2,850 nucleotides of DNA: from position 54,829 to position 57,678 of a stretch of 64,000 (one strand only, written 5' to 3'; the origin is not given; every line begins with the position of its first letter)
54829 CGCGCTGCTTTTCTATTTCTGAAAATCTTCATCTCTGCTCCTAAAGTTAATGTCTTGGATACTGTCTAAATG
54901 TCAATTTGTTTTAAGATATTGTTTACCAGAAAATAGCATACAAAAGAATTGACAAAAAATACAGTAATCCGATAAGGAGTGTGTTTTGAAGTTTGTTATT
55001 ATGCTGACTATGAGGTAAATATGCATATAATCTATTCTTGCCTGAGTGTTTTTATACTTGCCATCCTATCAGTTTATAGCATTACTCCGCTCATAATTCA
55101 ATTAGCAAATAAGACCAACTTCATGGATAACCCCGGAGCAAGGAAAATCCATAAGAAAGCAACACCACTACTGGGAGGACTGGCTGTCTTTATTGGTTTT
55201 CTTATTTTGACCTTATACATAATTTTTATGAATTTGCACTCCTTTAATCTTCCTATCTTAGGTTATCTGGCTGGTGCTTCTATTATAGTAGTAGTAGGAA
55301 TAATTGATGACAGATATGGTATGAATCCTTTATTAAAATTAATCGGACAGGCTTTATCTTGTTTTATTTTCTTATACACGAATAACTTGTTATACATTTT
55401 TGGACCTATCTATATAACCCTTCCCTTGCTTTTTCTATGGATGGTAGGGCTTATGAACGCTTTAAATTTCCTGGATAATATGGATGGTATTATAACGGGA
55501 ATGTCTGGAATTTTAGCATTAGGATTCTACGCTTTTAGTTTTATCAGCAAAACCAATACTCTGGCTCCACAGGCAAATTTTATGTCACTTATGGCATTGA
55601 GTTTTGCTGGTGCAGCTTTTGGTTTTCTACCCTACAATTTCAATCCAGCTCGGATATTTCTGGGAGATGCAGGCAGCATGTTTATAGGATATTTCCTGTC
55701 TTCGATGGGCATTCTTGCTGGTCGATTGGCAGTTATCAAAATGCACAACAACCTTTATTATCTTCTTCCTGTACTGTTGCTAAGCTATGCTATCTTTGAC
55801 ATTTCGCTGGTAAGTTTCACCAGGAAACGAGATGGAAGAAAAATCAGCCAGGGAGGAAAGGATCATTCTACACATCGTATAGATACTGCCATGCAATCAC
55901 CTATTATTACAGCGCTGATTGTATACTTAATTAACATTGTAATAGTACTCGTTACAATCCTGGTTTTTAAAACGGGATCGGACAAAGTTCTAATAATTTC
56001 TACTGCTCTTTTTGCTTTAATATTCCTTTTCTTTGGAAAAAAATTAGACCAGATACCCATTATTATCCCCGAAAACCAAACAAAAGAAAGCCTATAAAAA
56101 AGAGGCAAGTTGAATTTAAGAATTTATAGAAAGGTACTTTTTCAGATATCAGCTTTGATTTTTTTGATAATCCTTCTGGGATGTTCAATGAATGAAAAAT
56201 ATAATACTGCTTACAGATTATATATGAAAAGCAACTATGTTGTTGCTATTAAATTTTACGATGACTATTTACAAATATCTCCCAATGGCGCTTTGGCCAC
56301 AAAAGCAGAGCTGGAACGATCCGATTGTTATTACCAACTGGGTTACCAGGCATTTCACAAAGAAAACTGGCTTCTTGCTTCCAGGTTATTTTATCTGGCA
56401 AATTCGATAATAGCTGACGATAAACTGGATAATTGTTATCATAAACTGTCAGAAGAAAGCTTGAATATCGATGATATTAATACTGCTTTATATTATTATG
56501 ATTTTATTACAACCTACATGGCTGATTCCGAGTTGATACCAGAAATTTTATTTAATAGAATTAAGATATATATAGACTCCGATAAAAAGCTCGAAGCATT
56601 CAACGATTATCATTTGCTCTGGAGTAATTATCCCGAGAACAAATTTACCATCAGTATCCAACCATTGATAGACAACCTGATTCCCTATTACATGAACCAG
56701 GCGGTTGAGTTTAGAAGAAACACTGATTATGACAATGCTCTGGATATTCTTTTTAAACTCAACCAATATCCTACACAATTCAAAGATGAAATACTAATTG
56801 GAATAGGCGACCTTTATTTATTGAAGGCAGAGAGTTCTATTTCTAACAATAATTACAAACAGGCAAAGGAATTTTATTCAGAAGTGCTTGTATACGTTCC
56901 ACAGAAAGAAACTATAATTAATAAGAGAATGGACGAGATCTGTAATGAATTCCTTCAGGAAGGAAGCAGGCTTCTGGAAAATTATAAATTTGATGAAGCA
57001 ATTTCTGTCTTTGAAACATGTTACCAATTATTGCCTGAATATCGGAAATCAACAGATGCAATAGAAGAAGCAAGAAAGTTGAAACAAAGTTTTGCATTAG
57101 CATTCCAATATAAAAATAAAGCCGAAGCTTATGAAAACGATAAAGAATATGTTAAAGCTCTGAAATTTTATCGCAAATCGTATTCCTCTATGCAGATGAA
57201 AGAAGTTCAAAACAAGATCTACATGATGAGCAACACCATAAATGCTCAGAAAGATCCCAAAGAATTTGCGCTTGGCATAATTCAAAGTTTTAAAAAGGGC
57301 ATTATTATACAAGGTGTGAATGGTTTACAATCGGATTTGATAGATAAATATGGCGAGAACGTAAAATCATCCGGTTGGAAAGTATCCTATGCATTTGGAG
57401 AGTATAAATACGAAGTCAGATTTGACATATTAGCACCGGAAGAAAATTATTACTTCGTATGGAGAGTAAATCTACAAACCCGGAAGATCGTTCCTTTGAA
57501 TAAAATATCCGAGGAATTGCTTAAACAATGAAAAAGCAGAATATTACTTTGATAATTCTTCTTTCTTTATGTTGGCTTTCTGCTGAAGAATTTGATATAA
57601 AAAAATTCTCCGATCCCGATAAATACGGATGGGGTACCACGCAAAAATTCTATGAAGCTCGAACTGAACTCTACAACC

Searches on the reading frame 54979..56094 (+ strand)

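Call 38: search_protein_families(library=pfam, proteins=[window:54979-56094:+], max_evalue=0.0001)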
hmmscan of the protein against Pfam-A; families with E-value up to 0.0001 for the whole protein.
window:54979-56094:+ (372 aa): 1 family
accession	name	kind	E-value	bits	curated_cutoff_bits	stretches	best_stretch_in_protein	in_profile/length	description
PF00953.26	Glycos_transf_4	-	1.9e-28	99.9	27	1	94-246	2-158/160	Glycosyl transferase family 4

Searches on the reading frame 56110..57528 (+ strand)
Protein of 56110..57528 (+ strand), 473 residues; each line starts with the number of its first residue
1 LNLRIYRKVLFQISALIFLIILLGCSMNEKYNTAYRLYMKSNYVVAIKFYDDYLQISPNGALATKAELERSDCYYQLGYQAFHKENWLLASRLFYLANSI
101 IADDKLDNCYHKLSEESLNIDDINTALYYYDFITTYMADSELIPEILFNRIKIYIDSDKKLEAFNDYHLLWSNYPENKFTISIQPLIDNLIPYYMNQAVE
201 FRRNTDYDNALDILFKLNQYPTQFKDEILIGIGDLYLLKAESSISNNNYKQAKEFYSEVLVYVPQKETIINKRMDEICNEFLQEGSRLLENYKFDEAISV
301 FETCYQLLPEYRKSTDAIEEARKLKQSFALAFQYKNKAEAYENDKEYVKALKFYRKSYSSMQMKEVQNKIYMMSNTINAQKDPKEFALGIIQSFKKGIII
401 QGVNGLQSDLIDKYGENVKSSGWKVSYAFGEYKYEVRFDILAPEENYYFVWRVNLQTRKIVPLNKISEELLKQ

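Call 38: search_protein_families(library=pfam, proteins=[window:56110-57528:+], max_evalue=0.0001)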
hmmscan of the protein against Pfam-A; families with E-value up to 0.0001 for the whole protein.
window:56110-57528:+ (473 aa): 1 family
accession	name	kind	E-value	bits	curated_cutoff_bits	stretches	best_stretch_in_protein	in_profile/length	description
PF07719.23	TPR_2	-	1.4e-08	34.7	27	0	333-357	3-27/34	Tetratricopeptide repeat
